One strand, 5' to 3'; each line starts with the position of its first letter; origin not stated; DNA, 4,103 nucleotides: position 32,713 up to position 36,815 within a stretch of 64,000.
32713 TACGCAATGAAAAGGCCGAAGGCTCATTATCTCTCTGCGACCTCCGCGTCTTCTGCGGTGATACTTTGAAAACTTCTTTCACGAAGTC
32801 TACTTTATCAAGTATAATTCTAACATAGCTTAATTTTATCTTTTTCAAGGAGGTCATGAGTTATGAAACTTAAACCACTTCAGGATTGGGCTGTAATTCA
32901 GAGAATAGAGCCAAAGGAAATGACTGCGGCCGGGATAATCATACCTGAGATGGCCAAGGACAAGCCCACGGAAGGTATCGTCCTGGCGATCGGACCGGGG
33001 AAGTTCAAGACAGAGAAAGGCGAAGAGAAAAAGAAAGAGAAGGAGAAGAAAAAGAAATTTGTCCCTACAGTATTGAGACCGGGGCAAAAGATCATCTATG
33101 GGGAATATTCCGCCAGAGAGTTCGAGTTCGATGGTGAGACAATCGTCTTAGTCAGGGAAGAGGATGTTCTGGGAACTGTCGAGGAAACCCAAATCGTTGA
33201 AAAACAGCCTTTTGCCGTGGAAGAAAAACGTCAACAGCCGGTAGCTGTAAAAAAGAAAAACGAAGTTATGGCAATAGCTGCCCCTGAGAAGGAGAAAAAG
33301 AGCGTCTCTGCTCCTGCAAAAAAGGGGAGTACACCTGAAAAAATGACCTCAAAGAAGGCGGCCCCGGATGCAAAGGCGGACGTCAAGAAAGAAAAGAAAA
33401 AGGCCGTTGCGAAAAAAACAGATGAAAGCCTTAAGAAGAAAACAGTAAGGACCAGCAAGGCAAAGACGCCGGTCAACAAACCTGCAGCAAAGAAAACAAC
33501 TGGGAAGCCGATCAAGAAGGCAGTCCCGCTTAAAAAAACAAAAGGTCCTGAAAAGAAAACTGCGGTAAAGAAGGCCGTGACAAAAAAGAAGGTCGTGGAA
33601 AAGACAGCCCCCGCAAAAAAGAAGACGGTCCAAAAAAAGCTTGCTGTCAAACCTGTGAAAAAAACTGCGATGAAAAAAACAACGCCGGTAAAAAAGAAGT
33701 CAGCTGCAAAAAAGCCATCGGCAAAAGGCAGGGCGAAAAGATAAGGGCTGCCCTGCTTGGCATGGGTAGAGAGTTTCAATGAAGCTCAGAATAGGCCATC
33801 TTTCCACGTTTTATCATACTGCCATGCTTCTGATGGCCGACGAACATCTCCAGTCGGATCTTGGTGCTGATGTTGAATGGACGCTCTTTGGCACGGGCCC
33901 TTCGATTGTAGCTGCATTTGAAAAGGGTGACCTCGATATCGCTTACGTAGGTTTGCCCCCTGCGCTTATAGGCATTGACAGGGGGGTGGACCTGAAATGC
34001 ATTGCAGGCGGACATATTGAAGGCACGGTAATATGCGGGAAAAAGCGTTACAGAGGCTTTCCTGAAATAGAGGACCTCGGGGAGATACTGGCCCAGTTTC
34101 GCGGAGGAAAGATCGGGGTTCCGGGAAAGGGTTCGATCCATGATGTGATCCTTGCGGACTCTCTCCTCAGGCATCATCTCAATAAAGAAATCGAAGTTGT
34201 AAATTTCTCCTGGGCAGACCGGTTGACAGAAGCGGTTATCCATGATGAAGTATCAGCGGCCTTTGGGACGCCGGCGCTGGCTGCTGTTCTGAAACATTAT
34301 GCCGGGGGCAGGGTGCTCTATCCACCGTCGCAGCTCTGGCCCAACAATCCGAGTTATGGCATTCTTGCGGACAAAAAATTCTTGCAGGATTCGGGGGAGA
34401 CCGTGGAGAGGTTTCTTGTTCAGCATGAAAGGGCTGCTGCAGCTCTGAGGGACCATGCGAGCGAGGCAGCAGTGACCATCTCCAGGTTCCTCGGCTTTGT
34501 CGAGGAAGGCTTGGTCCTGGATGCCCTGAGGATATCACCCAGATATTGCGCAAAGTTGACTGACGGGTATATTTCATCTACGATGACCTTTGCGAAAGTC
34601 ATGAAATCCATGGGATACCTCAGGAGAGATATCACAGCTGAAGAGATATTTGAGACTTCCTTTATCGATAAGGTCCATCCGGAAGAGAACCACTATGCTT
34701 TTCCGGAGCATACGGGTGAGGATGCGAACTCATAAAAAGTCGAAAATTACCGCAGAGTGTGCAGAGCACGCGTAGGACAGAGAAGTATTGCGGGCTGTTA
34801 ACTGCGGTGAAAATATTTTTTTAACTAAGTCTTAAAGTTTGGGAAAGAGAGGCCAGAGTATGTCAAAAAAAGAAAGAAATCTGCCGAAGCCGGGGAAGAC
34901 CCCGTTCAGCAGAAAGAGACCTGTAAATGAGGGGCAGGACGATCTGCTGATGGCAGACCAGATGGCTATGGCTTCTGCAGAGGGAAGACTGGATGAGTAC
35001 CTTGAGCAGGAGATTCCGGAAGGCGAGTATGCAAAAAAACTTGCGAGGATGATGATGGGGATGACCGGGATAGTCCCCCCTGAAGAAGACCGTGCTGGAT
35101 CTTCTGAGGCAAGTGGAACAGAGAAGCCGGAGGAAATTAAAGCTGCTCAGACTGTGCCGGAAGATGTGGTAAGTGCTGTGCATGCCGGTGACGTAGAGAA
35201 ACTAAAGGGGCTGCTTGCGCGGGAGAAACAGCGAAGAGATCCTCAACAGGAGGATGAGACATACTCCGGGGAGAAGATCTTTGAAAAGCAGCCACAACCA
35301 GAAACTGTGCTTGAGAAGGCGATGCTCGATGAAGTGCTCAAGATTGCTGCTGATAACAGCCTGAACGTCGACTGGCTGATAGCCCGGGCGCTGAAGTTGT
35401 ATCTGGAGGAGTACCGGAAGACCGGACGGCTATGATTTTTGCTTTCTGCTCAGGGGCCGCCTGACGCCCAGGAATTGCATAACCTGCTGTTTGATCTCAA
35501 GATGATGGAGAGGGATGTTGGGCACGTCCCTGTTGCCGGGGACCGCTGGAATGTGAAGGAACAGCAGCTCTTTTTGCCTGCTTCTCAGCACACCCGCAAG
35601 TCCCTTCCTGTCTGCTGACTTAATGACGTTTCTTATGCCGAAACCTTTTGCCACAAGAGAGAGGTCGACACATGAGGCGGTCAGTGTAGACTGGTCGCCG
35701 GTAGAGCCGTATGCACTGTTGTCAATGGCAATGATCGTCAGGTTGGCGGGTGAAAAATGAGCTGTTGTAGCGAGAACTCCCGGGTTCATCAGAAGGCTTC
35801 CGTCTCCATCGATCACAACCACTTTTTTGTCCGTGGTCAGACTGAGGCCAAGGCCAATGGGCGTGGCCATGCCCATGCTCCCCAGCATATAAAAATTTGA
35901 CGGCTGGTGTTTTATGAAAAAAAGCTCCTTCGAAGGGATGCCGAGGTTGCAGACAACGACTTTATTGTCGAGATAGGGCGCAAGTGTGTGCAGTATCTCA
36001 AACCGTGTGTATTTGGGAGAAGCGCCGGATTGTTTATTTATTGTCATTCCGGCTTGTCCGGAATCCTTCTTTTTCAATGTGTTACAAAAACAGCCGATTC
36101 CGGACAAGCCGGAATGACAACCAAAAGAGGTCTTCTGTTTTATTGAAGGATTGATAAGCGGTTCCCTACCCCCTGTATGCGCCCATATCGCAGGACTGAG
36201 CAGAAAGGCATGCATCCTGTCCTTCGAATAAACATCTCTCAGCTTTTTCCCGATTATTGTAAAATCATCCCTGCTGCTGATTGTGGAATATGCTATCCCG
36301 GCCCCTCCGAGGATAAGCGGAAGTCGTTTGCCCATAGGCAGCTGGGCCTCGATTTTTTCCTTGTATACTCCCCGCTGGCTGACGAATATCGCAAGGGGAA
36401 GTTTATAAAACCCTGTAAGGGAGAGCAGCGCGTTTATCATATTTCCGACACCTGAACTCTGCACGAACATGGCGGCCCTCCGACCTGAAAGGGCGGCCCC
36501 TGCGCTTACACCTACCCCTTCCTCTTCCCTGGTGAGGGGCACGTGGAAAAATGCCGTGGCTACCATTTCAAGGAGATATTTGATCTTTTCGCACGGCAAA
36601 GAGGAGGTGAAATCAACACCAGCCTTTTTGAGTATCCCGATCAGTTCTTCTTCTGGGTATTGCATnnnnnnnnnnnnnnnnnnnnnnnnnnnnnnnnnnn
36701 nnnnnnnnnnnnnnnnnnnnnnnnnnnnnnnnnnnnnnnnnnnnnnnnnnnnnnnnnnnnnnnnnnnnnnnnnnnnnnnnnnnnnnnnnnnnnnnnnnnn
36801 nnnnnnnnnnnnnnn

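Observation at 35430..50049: Supercluster joining corrinoid/Zn-thiol methyltransferases, two HdrDE/DsrMK-like modules and CoM-type sulfonate biosynthesis genes in a bacterium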

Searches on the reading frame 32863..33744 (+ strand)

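Call 25: search_protein_families(library=pfam, proteins=[window:32863-33744:+], max_evalue=0.001)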
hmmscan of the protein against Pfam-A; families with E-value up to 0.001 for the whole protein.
window:32863-33744:+ (293 aa): 1 family
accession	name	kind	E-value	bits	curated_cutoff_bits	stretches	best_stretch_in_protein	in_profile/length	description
PF00166.26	Cpn10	-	1.4e-19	70.4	21.1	1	2-105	1-92/93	Chaperonin 10 Kd subunit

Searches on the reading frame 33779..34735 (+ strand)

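Call 25: search_protein_families(library=pfam, proteins=[window:33779-34735:+], max_evalue=0.001)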
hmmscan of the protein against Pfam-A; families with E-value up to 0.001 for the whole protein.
window:33779-34735:+ (318 aa): 3 families
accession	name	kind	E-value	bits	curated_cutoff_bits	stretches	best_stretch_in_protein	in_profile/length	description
PF13379.11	NMT1_2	-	2.3e-13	51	24.7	1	2-231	7-246/252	NMT1-like family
PF09084.16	NMT1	-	9.9e-05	22.8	20.5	1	49-230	40-216/216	NMT1/THI5 like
PF04069.17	OpuAC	-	0.00019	21.6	21.2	0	13-61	13-60/257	Substrate binding domain of ABC-type glycine betaine transport system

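Call 64: search_protein_families(library=ncbifam, proteins=[window:33779-34735:+], max_evalue=0.00001)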
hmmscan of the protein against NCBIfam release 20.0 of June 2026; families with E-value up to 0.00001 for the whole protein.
window:33779-34735:+ (318 aa): 2 families
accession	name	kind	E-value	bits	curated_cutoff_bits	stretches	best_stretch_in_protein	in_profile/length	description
TIGR01728.1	SsuA_fam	subfamily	2.9e-26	92.4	163.5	1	3-296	1-289/290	aliphatic sulfonate ABC transporter substrate-binding protein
TIGR01729.1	taurine_ABC_bnd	equivalog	6.9e-08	32.3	304.25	1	18-220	15-210/300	taurine ABC transporter substrate-binding protein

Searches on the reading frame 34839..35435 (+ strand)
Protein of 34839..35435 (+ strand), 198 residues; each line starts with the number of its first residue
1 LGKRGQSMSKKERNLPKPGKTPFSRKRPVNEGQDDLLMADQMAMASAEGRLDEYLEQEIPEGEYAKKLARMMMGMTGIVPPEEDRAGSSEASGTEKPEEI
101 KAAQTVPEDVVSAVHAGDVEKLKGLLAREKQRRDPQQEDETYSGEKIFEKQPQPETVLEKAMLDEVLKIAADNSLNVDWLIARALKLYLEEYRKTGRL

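Call 25: search_protein_families(library=pfam, proteins=[window:34839-35435:+], max_evalue=0.001)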
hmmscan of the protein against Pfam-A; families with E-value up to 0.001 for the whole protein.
window:34839-35435:+ (198 aa): 0 families

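Call 91: search_protein_families(library=pfam, proteins=[window:34839-35435:+], max_evalue=0.01)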
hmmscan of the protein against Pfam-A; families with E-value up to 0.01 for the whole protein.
window:34839-35435:+ (198 aa): 0 families

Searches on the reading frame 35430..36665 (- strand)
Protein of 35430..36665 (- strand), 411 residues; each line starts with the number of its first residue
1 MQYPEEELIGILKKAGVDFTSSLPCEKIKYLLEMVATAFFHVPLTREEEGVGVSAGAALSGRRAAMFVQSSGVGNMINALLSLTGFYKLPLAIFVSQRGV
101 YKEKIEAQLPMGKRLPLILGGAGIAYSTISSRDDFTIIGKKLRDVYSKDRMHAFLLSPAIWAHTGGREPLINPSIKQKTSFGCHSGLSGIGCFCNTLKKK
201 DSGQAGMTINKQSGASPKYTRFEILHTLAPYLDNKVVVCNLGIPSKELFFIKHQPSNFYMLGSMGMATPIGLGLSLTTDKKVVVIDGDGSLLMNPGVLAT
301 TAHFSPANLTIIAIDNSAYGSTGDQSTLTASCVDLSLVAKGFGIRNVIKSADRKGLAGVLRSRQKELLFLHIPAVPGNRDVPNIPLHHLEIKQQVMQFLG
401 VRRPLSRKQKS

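Call 3: search_protein_families(library=pfam, proteins=[window:35430-36665:-], max_evalue=0.01)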
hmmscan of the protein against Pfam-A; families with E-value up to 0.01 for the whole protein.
window:35430-36665:- (411 aa): 3 families
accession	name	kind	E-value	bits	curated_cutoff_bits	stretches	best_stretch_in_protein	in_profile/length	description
PF02775.26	TPP_enzyme_C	-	3e-15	56.8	21.9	1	257-360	20-137/151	Thiamine pyrophosphate enzyme, C-terminal TPP binding domain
PF02776.23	TPP_enzyme_N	-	5.2e-07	29.9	26.8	1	8-104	7-106/119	Thiamine pyrophosphate enzyme, N-terminal TPP binding domain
PF01855.24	POR_N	-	0.0077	16.4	27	0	50-101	49-99/231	Pyruvate flavodoxin/ferredoxin oxidoreductase, thiamine diP-bdg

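Call 5: search_protein_families(library=ncbifam, proteins=[window:35430-36665:-], max_evalue=0.001)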
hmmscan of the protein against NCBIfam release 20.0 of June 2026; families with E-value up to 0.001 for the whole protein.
window:35430-36665:- (411 aa): 26 families (the best 25 are shown)
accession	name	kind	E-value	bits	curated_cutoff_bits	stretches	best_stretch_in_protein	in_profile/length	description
TIGR03846.1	sulfopy_beta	equivalog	3.1e-66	222.8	221.5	1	221-398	1-180/182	sulfopyruvate decarboxylase subunit beta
TIGR03297.1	Ppyr-DeCO2ase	equivalog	4.4e-56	190.4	312.5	1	16-399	1-360/360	phosphonopyruvate decarboxylase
TIGR03845.1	sulfopyru_alph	equivalog_domain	1.5e-51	174.5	147.95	1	5-161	1-160/160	sulfopyruvate decarboxylase subunit alpha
NF004813.0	PRK06163.1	equivalog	2.1e-33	115.7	240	1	220-404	14-201/202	hypothetical protein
NF006016.1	PRK08155.1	equivalog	9.8e-10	37.5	870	1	261-329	408-476/554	acetolactate synthase large subunit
NF006524.0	PRK08978.1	equivalog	1.9e-07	29.8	738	1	253-321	389-460/548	acetolactate synthase 2 catalytic subunit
NF006203.0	PRK08327.1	equivalog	5.3e-07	28.5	456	1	216-322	388-494/571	thiamine pyrophosphate-requiring protein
NF006052.0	PRK08199.1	subfamily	1.1e-06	27.3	539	1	261-321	414-474/559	thiamine pyrophosphate protein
TIGR00118.1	acolac_lg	equivalog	8.1e-06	24.6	538.35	1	252-321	397-469/557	biosynthetic-type acetolactate synthase large subunit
NF005860.0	PRK07789.1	equivalog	9.6e-06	24.2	881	1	261-328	449-516/615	acetolactate synthase large subunit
TIGR04377.1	myo_inos_iolD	equivalog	1.2e-05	24.1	715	1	215-324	387-502/616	3D-(3,5/4)-trihydroxycyclohexane-1,2-dione acylhydrolase (decyclizing)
NF004710.0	PRK06048.1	equivalog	1.2e-05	24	976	1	249-320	398-472/561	acetolactate synthase large subunit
NF005040.0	PRK06457.1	equivalog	2.4e-05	22.9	788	1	260-320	394-455/549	pyruvate dehydrogenase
NF005651.0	PRK07418.1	subfamily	3.7e-05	22.1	942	1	261-321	434-494/617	acetolactate synthase large subunit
NF006187.0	PRK08322.1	equivalog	4e-05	22.3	509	1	261-320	406-465/548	acetolactate synthase large subunit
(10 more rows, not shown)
